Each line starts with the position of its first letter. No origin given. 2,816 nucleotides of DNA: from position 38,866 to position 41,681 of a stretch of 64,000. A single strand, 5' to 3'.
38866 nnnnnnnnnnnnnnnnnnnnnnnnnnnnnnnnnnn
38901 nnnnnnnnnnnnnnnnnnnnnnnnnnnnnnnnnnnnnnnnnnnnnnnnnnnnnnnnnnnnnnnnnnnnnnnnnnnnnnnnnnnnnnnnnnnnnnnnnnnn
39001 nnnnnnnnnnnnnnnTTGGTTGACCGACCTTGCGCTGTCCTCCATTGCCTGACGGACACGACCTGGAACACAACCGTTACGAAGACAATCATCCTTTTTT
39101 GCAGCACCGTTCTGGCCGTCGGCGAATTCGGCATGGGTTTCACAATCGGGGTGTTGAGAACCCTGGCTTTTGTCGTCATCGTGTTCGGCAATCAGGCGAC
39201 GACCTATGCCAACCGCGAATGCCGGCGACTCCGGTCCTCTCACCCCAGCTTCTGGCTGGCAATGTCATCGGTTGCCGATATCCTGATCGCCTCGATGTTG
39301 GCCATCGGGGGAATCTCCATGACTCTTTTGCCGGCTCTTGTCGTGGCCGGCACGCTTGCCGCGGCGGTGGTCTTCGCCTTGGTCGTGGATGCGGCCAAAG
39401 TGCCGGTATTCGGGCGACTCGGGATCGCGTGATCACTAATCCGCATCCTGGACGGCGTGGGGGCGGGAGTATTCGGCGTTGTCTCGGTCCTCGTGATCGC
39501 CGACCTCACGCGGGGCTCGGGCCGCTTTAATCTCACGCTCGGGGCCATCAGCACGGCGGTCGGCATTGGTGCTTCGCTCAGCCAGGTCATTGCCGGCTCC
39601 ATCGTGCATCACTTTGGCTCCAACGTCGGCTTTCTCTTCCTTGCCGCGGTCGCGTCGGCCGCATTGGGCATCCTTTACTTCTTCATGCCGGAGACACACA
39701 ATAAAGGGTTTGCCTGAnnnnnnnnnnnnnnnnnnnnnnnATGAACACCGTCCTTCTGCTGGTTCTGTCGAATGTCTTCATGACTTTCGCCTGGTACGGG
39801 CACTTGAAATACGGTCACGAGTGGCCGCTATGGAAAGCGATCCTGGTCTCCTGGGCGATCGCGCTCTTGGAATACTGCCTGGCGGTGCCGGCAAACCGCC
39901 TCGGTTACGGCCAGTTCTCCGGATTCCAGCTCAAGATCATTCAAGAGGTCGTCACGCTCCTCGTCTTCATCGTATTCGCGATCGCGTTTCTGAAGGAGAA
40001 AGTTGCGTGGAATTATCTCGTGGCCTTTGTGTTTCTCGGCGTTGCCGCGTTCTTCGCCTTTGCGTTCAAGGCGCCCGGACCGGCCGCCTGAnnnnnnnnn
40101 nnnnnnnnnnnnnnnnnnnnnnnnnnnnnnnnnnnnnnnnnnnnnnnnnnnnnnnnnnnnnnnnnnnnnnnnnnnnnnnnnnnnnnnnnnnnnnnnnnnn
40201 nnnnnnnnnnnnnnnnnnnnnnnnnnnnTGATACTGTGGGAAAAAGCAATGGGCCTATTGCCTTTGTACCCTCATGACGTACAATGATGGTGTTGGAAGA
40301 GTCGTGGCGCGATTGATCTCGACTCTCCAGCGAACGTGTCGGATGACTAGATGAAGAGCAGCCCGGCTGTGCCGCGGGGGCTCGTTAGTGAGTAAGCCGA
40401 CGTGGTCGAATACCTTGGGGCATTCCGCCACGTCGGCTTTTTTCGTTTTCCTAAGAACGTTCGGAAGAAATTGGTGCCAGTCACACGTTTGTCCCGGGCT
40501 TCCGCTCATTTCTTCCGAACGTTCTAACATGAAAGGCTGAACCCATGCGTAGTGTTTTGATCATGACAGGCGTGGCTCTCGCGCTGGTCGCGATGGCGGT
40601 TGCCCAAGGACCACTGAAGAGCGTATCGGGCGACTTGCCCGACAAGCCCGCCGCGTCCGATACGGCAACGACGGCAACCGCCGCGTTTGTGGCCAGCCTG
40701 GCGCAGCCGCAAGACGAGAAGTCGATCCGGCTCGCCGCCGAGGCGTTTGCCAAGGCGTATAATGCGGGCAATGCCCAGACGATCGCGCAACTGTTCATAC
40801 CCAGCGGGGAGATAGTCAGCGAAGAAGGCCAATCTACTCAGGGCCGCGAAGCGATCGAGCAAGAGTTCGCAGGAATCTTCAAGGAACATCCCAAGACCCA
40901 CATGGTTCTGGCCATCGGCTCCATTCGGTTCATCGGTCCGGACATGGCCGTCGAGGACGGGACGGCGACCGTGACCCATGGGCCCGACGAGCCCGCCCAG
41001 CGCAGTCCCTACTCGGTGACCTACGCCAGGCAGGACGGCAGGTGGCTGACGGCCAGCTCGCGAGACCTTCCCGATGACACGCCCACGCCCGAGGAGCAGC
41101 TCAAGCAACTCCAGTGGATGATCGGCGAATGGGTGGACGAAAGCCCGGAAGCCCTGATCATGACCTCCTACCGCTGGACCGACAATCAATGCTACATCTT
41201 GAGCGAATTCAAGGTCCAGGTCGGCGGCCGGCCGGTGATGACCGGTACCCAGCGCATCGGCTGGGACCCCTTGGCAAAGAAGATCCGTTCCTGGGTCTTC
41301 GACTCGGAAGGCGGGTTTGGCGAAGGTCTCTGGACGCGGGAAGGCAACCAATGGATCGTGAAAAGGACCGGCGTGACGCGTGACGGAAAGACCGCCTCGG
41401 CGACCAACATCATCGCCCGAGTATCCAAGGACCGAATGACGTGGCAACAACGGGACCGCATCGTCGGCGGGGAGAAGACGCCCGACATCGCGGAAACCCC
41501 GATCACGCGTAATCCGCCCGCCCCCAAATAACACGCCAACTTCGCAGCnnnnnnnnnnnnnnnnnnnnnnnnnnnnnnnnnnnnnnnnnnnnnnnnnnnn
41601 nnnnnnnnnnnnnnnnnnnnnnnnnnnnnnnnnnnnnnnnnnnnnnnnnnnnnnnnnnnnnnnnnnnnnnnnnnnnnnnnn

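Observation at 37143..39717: Gene-fragment graveyard linked to cassette copy 7: sigma-gene 3' end duplicated into a methyltransferase, plus VIT, P-type ATPase and MFS fragments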

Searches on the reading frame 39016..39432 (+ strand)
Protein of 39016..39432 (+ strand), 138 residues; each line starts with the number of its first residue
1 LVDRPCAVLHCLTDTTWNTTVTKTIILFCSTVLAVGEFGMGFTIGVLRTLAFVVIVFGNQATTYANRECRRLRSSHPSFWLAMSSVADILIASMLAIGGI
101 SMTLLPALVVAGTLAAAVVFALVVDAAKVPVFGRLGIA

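Call 9: search_protein_families(library=pfam, proteins=[window:39016-39432:+], max_evalue=0.01)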
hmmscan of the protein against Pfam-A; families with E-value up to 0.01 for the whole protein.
window:39016-39432:+ (138 aa): 0 families

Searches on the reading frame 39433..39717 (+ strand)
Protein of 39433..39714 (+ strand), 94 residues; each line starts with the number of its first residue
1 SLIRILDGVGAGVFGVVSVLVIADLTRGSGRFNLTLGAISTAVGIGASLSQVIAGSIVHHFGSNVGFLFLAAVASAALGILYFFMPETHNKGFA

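Call 9: search_protein_families(library=pfam, proteins=[window:39457-39717:+], max_evalue=0.01)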
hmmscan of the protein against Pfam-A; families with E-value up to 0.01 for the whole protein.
window:39457-39717:+ (86 aa): 1 family
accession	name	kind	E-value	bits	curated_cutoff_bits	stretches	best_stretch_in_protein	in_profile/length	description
PF07690.21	MFS_1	-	6e-06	25.8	33.4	1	1-84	97-181/347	Major Facilitator Superfamily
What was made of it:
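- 39433..39717 (+): MFS transporter 3' remnant: the last ~95 of about 440 codons. It starts directly after the ATPase2 stop codon and is in the same reading frame. Weak Pfam MFS_1 match (call 9).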

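Call 38: find_related_loci(query=window:39433-39714:+, collection=metagenome_contigs, flank=10000)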
Query window:39433-39714:+ (94 aa) in metagenome_contigs; peptide patterns used: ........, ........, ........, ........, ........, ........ (x = any residue, [..] = any of these).
600 stretches matched a pattern (row limit reached: there are more); 255 encode a relative of the query (tblastn E <= 1e-3); the best 80 are kept; 80 distinct loci.
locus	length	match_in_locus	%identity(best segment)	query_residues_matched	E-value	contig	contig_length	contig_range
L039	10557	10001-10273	91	3-93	4e-49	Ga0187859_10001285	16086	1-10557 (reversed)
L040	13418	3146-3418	90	3-93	2e-48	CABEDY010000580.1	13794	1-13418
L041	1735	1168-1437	90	3-92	3e-49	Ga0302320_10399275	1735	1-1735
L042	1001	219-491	89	3-93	3e-50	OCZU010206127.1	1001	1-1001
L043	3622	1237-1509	88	3-93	1e-47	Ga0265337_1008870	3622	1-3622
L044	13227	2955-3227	86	3-93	4e-47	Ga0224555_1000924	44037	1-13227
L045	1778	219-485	88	3-91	5e-48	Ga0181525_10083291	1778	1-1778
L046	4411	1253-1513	92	3-89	6e-47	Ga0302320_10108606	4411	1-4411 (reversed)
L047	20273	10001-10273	88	3-93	1e-46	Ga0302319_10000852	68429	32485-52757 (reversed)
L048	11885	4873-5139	88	3-91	2e-46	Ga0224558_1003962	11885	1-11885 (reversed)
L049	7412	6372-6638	85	3-91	2e-45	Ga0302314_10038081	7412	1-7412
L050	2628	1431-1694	86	3-90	2e-45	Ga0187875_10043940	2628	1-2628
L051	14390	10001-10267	85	3-91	5e-45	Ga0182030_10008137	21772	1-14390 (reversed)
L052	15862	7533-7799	85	3-91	4e-45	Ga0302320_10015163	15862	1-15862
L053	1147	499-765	85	3-91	5e-47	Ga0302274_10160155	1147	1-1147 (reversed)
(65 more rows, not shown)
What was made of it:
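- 39433..39717 (+): 80 metagenome loci are 74-92% identical in protein (call 38).
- Checked: 39433-39717 is 74-92% identical in protein to the C-terminus of MFS transporters in 80 metagenome loci (call 38).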

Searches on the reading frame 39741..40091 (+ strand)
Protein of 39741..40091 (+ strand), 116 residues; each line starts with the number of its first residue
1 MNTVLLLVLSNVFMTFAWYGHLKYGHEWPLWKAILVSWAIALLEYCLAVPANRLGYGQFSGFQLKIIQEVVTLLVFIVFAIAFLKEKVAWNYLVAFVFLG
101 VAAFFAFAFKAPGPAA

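Call 9: search_protein_families(library=pfam, proteins=[window:39741-40091:+], max_evalue=0.01)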
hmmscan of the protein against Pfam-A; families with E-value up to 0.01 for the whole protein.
window:39741-40091:+ (116 aa): 1 family
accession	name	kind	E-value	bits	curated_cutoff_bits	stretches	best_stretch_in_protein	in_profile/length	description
PF04342.18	DMT_6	-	2.4e-43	147.1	25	1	3-107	1-104/104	Putative member of DMT superfamily (DUF486)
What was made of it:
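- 39741..40091 (+): DMT_6 (DUF486) membrane protein, intact. It is the conserved partner of the MFS gene and is probably now transcribed from the response-regulator cassette promoter. Pfam DMT_6 over the full profile, E = 2.4e-43 (call 9).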

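Call 12: find_encoding_contigs(protein=window:39741-40091:+, flank=10000, max_places=6)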
Protein window:39741-40091:+ (116 aa): no gene with exactly this product is on record in the collection.

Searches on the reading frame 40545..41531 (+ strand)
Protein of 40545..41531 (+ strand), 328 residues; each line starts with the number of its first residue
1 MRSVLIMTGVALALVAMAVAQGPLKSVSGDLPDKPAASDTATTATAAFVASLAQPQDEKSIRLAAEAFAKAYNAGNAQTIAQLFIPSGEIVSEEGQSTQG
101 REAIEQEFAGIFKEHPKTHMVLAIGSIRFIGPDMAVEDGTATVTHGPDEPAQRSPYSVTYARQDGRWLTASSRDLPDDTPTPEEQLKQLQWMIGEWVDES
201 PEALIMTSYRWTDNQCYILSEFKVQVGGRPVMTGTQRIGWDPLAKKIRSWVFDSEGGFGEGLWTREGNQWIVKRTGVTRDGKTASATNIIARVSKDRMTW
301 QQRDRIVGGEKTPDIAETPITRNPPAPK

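Call 9: search_protein_families(library=pfam, proteins=[window:40545-41531:+], max_evalue=0.01)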
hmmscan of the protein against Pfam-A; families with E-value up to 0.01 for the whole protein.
window:40545-41531:+ (328 aa): 5 families
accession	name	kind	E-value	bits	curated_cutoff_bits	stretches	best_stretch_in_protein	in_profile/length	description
PF14534.12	DUF4440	-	2.3e-11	44.5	25.2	1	61-168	1-106/107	Domain of unknown function (DUF4440)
PF12680.13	SnoaL_2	-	3.6e-07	31.2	27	1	66-167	2-99/102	SnoaL-like domain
PF13577.12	SnoaL_4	-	4e-07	30.5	24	1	57-171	5-124/126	SnoaL-like domain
PF13474.12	SnoaL_3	-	9.1e-05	23.2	22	1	64-167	4-109/121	SnoaL-like domain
PF07617.17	DUF1579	-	0.0013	19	25.2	0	189-294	9-112/155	Protein of unknown function (DUF1579)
